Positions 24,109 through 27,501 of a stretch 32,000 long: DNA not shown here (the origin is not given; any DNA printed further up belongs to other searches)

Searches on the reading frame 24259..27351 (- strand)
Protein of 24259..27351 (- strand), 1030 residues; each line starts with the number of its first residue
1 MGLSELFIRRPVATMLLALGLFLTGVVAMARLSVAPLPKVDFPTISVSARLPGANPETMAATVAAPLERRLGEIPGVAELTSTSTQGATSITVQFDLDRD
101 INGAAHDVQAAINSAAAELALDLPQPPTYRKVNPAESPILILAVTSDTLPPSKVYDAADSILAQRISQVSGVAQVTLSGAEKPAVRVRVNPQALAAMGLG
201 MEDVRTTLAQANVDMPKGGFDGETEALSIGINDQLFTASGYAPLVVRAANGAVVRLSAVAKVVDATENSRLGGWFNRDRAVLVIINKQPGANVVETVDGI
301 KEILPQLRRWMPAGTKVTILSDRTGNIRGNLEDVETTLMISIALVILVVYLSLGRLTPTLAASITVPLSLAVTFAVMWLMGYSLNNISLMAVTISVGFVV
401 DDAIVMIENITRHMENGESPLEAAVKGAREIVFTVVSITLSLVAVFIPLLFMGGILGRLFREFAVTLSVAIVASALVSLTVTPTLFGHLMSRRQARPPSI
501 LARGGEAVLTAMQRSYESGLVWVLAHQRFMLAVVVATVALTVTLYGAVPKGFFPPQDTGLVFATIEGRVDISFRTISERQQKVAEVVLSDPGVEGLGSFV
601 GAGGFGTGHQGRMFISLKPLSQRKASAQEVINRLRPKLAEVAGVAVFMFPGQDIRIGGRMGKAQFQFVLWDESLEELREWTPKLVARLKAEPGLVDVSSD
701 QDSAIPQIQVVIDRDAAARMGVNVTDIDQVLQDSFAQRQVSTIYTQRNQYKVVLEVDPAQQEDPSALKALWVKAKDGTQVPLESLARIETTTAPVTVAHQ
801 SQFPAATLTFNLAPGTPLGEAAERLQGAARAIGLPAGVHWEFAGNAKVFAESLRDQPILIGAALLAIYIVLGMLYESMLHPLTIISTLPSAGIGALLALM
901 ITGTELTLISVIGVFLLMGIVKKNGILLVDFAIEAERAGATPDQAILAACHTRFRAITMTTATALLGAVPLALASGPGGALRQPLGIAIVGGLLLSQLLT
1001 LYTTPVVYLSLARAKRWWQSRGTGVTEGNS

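Call 10: search_protein_families(library=ncbifam, proteins=[window:24259-27351:-], max_evalue=0.00001)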
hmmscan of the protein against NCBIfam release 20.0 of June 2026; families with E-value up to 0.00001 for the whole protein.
window:24259-27351:- (1030 aa): 16 families
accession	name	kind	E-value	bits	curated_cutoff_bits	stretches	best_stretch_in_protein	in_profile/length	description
NF033617.1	RND_permease_2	subfamily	0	1221.4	1250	1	4-1013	1-1009/1009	multidrug efflux RND transporter permease subunit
NF007905.0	PRK10614.1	equivalog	0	1203.8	1774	1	5-1020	5-1017/1025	multidrug efflux RND transporter permease subunit MdtC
NF007798.0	PRK10503.1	equivalog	0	1157.8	1584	1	2-1022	11-1033/1040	MdtB/MuxB family multidrug efflux RND transporter permease subunit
NF000282.2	RND_permease_1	subfamily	2e-190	635.2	1250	1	4-1012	1-1028/1029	multidrug efflux RND transporter permease subunit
TIGR00915.1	2A0602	subfamily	5.9e-166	554.2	940.35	1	4-1013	2-1030/1050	efflux RND transporter permease subunit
NF007133.0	PRK09579.1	equivalog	3e-150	501.8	1763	1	1-1016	1-1007/1017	multidrug efflux RND transporter permease subunit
NF007842.1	PRK10555.1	equivalog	4.5e-121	405.5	1854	1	4-1013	2-1028/1036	multidrug efflux RND transporter permease AcrD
NF000037.1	RND_perm_OqxB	exception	4.6e-119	398.8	2200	1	1-1013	1-1036/1050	multidrug efflux RND transporter permease subunit OqxB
NF007131.0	PRK09577.1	equivalog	1.3e-117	393.9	1768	1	5-1021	3-1032/1045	multidrug efflux RND transporter permease subunit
TIGR00914.1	2A0601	subfamily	1.2e-101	341.1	701.45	1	14-1013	16-1037/1051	CusA/CzcA family heavy metal efflux RND transporter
NF011706.2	PRK15127.1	equivalog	1.7e-101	340.8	2150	1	5-1013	3-1031/1049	multidrug efflux RND transporter permease subunit AcrB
TIGR00921.1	2A067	subfamily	3.4e-13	48.5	351.9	1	331-547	191-407/733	hydrophobe/amphiphile efflux-3 (HAE3) family transporter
TIGR00916.1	2A0604s01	subfamily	1.3e-10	41.3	148.6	1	340-478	94-230/231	SecD/SecF family protein translocase subunit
NF011315.0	PRK14726.1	equivalog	2.5e-09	35.8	1249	1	312-509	349-541/855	protein translocase subunit SecDF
NF009583.0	PRK13024.1-3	subfamily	5.6e-08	31.3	721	1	337-506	284-443/755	protein translocase subunit SecDF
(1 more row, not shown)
